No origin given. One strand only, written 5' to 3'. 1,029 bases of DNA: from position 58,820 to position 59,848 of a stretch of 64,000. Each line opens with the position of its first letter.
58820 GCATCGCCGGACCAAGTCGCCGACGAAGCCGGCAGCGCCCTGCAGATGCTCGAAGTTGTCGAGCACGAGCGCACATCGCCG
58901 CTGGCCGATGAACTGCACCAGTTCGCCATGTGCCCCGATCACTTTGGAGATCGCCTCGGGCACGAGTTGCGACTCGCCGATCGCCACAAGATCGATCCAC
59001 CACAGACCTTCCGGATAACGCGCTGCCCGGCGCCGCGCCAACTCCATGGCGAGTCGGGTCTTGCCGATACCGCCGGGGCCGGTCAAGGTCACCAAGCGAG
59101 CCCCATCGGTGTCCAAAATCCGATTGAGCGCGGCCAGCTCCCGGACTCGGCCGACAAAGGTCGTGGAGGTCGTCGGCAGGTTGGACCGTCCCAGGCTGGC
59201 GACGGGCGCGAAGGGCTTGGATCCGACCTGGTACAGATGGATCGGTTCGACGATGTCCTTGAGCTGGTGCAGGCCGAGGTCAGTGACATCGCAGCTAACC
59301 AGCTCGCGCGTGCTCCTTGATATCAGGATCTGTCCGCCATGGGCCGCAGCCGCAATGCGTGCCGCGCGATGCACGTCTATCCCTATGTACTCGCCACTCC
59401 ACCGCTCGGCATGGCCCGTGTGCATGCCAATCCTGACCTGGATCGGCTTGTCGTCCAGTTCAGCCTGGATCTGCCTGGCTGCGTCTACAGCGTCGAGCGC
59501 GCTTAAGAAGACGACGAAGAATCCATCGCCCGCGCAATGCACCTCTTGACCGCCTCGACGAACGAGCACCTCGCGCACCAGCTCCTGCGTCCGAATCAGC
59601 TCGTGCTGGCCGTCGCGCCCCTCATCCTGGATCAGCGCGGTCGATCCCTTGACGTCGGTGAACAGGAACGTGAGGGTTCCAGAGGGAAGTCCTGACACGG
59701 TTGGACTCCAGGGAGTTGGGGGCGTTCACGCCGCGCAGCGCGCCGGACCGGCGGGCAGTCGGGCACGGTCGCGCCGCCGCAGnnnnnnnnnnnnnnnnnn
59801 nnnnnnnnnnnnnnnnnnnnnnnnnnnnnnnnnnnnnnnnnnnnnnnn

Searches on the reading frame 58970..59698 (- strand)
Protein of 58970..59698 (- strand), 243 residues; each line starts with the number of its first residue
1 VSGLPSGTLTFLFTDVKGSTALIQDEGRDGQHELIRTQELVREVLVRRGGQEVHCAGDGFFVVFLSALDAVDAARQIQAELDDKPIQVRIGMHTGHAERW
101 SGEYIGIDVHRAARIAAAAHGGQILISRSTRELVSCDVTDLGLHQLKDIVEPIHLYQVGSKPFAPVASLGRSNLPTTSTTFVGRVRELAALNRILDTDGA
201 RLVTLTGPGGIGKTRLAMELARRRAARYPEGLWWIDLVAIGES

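Call 48: search_solved_structures(query=window:58970-59698:-, max_evalue=0.001, show_alignments=3)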
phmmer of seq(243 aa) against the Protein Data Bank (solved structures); distinct sequences matched with E-value up to 0.001: 11.
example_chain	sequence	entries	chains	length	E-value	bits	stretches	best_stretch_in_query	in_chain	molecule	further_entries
4wp3_A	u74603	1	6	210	3.2e-16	63.2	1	5-135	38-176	Ma1120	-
4wp8_A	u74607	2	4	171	1.8e-15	60.8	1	6-135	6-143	Ma1120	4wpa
4wp9_A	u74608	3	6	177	2e-15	60.6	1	6-135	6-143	Ma1120 | Cyclase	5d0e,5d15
5d0g_A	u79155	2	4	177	3.2e-14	56.7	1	6-135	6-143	Cyclase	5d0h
1ybt_A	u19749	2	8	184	3.4e-14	56.6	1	9-135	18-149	hydrolase, alpha/beta hydrolase fold family | lipJ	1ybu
1fx4_A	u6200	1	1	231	6.1e-13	52.5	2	86-168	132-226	RECEPTOR-TYPE ADENYLATE CYCLASE GRESAG 4.3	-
3mr7_A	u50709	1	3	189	7.9e-12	48.9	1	12-157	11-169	Adenylate/guanylate cyclase/hydrolase, alpha/beta fold family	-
1fx2_A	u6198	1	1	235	1.4e-10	44.7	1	86-169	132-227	RECEPTOR-TYPE ADENYLATE CYCLASE GRESAG 4.1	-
3r5g_A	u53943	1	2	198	2.1e-06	31.1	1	76-158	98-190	CyaB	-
8k60_I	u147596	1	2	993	2.9e-05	27.4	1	165-241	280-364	Regulatory protein AfsR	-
8jke_I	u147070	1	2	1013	0.00015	25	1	165-241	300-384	Regulatory protein AfsR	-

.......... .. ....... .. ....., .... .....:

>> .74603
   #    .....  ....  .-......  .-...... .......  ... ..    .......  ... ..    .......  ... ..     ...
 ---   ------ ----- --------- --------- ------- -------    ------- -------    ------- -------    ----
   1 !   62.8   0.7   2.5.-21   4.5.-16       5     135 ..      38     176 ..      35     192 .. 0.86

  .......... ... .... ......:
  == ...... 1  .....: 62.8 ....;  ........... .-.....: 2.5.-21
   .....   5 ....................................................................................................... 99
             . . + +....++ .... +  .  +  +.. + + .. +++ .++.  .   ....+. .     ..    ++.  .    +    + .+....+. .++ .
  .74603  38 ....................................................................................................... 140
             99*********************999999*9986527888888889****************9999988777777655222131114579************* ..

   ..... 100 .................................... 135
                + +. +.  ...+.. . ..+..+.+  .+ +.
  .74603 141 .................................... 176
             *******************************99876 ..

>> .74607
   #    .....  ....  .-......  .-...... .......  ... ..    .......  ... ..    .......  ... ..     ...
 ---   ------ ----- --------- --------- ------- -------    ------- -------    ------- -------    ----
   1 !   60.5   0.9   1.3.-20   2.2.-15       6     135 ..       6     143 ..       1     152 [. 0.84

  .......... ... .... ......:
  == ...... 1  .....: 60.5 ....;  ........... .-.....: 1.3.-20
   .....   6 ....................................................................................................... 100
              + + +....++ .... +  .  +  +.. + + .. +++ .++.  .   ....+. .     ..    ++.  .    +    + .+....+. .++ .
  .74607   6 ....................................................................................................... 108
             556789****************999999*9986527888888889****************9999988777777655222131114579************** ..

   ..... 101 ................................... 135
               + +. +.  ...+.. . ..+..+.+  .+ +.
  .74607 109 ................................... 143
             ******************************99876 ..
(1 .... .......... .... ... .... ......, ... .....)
